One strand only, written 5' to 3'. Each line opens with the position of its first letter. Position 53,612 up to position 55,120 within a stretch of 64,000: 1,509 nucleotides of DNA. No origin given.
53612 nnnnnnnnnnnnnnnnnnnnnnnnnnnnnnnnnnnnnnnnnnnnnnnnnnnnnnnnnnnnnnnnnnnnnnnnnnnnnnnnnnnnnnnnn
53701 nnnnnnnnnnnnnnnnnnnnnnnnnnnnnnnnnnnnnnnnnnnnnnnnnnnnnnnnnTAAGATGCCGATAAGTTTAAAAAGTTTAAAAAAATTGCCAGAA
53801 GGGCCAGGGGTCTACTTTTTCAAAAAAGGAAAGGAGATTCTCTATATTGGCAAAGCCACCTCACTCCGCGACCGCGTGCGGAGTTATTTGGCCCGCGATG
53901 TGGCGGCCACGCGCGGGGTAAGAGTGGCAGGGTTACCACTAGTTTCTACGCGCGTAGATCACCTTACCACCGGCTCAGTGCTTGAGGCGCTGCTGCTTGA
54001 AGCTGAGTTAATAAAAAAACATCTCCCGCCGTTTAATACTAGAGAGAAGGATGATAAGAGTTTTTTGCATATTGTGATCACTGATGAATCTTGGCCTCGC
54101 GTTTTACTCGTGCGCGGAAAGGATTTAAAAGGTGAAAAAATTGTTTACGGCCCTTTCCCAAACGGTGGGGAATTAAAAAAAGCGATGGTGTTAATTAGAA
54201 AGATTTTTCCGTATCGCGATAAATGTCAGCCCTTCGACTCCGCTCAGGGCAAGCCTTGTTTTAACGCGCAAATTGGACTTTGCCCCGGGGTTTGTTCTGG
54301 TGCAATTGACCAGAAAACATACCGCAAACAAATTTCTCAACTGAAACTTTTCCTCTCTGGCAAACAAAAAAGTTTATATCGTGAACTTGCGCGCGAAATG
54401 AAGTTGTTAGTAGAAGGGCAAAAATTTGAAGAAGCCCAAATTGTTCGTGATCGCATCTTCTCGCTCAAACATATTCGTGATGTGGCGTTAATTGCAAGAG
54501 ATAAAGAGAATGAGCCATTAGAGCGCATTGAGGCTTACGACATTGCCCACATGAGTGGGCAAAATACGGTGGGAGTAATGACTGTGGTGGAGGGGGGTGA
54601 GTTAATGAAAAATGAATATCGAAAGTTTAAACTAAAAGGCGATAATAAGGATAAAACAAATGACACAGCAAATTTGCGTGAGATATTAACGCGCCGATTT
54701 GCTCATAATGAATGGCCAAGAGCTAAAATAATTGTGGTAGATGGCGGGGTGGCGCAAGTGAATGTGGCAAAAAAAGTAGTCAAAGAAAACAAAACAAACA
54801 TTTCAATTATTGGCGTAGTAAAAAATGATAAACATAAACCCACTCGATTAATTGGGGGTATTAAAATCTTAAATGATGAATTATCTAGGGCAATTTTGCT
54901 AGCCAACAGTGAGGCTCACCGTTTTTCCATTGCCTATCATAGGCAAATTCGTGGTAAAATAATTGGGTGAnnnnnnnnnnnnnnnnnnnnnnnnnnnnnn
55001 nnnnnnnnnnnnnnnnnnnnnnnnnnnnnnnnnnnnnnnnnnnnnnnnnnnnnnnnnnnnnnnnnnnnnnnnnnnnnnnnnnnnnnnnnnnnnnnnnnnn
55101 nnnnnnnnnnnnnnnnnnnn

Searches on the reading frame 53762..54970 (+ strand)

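Call 5: search_protein_families(library=pfam, proteins=[window:53762-54970:+], max_evalue=0.001)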
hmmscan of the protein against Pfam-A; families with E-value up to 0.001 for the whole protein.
window:53762-54970:+ (402 aa): 2 families
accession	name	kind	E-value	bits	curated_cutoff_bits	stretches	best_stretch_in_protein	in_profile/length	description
PF08459.17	UvrC_RNaseH_dom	-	2.4e-32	112.4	22.3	1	251-390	8-159/159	UvrC RNAse H endonuclease domain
PF02151.25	UVR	-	2.1e-06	27.8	21.5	1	207-237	5-35/36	UvrB/uvrC motif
